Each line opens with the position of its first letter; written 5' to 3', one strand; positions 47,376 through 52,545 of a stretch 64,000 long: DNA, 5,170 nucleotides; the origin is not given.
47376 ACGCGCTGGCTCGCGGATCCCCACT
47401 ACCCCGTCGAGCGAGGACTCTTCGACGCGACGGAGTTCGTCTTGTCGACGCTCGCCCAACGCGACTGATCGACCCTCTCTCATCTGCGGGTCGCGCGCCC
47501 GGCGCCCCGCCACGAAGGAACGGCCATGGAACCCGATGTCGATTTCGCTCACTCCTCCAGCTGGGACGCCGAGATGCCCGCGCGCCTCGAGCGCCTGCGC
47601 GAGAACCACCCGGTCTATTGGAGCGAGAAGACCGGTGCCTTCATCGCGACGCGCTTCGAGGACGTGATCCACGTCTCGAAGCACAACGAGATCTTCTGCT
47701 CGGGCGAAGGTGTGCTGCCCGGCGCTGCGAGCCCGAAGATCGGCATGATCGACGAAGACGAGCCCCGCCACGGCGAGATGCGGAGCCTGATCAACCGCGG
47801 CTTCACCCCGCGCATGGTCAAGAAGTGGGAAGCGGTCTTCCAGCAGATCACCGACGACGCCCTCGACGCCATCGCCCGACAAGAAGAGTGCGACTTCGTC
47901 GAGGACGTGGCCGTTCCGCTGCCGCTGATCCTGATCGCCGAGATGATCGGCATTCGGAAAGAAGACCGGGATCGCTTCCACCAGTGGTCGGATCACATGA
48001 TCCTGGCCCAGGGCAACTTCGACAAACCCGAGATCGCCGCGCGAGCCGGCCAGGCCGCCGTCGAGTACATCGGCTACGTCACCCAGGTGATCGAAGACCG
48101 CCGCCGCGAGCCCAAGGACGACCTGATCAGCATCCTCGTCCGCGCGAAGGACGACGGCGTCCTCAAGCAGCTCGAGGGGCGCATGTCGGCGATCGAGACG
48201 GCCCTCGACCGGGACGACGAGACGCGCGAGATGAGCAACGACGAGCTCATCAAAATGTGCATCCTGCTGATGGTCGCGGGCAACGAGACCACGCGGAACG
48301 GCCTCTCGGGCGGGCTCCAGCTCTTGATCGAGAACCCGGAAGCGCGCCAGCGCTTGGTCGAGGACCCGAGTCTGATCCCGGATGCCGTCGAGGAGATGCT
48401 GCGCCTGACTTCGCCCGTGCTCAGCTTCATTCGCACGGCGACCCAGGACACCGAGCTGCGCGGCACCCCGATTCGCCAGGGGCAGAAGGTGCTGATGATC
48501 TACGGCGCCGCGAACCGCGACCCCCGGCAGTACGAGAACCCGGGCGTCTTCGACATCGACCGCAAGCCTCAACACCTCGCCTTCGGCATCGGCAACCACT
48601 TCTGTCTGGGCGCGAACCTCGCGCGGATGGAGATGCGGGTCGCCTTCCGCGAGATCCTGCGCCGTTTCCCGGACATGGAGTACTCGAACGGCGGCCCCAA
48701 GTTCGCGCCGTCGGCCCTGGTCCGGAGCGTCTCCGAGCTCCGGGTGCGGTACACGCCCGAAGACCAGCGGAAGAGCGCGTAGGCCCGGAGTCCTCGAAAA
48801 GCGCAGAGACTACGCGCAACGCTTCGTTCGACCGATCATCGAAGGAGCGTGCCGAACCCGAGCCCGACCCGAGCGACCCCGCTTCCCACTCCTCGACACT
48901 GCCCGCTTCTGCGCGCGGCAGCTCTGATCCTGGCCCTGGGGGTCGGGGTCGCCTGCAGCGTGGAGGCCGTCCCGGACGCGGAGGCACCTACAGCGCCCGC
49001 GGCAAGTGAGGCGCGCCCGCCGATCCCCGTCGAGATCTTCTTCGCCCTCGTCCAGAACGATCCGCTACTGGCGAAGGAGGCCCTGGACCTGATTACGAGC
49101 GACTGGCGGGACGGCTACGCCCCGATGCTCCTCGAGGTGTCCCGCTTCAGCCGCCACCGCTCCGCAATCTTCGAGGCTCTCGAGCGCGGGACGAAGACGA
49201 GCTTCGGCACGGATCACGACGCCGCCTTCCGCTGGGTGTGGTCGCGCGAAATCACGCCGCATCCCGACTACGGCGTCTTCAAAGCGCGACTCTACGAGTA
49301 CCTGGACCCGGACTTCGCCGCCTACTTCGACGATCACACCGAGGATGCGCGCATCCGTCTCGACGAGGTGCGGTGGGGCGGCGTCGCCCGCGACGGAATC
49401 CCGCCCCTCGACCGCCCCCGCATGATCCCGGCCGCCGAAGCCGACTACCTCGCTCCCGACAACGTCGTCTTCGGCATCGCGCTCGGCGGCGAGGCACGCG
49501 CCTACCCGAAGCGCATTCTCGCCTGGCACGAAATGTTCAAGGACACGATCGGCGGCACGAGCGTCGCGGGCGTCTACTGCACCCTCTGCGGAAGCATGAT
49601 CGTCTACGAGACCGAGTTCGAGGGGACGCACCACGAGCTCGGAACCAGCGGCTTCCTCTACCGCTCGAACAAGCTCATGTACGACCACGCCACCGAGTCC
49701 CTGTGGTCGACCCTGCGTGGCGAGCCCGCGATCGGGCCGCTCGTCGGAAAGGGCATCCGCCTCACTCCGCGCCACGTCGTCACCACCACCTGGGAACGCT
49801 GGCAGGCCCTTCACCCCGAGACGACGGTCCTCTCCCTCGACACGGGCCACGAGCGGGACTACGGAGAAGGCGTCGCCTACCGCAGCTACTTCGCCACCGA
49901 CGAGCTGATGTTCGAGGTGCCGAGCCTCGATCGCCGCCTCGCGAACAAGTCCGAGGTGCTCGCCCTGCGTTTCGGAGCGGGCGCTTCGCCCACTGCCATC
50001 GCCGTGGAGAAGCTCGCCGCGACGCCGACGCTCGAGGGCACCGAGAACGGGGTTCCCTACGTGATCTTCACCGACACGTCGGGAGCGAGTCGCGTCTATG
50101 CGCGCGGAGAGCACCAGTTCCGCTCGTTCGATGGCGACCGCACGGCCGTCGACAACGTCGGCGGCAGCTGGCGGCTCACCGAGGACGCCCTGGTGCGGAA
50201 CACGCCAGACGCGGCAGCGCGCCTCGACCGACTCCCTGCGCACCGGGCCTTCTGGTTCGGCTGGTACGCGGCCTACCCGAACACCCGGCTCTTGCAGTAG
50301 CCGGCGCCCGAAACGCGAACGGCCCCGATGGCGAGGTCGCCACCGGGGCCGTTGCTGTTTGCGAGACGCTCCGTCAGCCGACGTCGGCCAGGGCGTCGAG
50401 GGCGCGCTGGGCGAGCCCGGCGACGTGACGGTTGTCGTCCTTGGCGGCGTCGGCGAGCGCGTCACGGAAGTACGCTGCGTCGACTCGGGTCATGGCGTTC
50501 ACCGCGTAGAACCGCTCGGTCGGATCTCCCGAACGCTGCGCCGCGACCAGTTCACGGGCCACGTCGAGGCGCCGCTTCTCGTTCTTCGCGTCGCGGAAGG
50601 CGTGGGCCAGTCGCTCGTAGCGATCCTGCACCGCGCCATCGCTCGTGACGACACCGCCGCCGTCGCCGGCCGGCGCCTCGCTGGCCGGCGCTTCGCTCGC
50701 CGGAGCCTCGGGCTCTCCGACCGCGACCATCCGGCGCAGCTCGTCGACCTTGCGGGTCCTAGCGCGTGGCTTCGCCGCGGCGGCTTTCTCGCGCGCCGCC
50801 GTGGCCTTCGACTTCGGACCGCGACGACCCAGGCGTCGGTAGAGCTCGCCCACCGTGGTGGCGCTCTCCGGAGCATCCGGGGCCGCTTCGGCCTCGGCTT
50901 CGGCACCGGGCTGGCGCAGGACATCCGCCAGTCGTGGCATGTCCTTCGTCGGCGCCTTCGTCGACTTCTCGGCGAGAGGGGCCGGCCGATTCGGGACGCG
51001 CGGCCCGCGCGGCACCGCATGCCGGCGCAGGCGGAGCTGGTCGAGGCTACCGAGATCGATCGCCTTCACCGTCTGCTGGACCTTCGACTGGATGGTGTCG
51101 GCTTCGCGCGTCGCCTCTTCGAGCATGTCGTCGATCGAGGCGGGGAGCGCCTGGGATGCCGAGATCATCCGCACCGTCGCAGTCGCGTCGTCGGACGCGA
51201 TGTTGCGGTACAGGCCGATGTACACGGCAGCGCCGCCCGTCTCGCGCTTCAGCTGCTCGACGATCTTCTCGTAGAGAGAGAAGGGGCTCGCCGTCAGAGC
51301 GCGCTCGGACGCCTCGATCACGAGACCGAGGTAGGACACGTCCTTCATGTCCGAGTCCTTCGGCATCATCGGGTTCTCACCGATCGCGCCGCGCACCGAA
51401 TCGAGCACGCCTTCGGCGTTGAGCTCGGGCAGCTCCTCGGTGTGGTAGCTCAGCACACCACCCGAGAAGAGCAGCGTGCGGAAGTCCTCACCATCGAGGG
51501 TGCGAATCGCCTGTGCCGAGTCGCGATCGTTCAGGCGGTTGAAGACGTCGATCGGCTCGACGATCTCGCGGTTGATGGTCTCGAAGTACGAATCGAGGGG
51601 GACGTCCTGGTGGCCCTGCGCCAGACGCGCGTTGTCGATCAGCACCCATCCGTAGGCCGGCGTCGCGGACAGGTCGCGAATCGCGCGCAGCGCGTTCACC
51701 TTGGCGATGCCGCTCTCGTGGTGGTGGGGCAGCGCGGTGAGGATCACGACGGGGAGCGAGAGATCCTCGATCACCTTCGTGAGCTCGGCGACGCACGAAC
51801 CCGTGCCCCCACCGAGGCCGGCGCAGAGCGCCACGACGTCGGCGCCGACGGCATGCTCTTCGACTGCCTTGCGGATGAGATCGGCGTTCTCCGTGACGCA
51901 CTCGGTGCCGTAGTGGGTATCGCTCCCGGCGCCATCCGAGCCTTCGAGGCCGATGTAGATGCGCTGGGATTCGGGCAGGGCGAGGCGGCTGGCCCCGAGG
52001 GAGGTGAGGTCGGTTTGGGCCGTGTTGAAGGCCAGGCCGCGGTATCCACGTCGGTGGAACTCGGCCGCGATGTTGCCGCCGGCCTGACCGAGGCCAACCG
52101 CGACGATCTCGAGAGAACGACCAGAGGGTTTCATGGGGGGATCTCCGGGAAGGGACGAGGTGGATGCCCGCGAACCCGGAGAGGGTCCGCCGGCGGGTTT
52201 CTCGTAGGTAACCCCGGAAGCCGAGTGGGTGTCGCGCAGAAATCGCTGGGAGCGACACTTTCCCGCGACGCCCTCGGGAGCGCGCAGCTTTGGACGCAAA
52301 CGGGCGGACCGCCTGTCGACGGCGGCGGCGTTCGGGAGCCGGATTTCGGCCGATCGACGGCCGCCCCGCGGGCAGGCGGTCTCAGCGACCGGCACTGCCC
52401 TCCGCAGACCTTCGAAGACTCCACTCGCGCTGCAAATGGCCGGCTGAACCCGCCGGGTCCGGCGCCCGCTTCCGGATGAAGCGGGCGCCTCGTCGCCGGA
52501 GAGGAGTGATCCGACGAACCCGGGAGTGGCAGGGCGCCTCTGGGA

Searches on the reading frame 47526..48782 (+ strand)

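Call 31: search_protein_families(library=pfam, proteins=[window:47526-48782:+], max_evalue=0.001)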
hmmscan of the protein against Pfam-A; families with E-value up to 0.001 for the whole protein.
window:47526-48782:+ (418 aa): 1 family
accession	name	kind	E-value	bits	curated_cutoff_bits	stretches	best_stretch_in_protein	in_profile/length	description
PF00067.27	p450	-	1.6e-39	136.5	22.8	1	31-381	39-432/462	Cytochrome P450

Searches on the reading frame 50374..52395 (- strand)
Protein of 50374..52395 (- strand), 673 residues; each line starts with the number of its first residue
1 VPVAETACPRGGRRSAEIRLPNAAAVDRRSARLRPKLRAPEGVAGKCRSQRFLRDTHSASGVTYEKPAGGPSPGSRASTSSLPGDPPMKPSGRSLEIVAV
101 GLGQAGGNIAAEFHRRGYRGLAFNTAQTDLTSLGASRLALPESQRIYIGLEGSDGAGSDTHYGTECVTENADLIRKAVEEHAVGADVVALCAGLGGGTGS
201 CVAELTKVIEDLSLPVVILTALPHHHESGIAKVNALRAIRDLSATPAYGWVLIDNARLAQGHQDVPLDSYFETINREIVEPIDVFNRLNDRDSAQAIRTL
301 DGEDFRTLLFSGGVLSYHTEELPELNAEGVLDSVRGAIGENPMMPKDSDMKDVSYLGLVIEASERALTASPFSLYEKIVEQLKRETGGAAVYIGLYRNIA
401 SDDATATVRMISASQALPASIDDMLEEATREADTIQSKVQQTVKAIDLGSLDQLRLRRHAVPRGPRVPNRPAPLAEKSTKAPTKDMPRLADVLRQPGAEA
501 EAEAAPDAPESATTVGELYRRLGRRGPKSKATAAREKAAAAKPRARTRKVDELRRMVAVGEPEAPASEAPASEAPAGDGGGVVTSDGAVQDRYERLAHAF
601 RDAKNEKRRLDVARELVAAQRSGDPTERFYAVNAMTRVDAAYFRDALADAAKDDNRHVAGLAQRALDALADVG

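Call 31: search_protein_families(library=pfam, proteins=[window:50374-52395:-], max_evalue=0.001)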
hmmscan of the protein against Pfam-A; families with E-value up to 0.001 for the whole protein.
window:50374-52395:- (673 aa): 1 family
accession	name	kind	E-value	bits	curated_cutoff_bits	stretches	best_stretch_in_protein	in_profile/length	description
PF00091.31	Tubulin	-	1e-15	58.9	33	1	96-260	1-187/190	Tubulin/FtsZ family, GTPase domain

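Call 73: search_solved_structures(query=window:50374-52134:-, max_evalue=0.001)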
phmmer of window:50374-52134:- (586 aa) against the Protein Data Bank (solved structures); distinct sequences matched with E-value up to 0.001: 53.
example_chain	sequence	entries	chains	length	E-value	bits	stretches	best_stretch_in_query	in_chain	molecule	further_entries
4b46_A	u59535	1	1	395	4.8e-13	51.9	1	10-249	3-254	CELL DIVISION PROTEIN FTSZ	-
7yop_A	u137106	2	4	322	9.1e-12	47.6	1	10-224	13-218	Cell division protein FtsZ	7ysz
8grw_A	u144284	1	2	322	9.1e-12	47.6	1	10-223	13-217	Cell division protein FtsZ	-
6unx_A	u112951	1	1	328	3.1e-11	45.8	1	9-157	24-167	Cell division protein FtsZ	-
6ll6_A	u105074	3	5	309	5e-11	45.2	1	10-157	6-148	Cell division protein FtsZ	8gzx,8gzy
6umk_A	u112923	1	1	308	6.6e-11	44.8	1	10-157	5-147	Cell division protein FtsZ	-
2r6r_1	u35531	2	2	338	1.5e-10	43.6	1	9-227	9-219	Cell division protein ftsZ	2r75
1w5e_A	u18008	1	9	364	3e-10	42.6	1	9-229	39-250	FTSZ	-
1w58_1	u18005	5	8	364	3e-10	42.6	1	9-229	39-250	CELL DIVISION PROTEIN FTSZ HOMOLOG 1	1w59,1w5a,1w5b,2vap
1fsz_A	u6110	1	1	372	3.2e-10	42.5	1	9-229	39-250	FTSZ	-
22hq_A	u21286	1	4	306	3.2e-10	42.5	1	12-191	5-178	Cell division protein FtsZ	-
22hr_A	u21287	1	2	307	3.3e-10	42.5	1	12-191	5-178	Cell division protein FtsZ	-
6ll5_A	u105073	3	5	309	3.5e-10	42.4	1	10-157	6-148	Cell division protein FtsZ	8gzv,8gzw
9isk_A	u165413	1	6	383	6.2e-10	41.6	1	10-157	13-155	Cell division protein FtsZ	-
8h1o_A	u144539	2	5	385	6.3e-10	41.6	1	10-157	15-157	Cell division protein FtsZ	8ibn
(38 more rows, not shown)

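Call 74: search_protein_families(library=ncbifam, proteins=[window:50374-52134:-], max_evalue=0.001)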
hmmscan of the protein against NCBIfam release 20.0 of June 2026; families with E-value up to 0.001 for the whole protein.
window:50374-52134:- (586 aa): 1 family
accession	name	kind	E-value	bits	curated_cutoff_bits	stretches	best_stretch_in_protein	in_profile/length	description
TIGR00065.1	ftsZ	equivalog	1.4e-18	67.3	295.2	1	8-269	18-270/353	cell division protein FtsZ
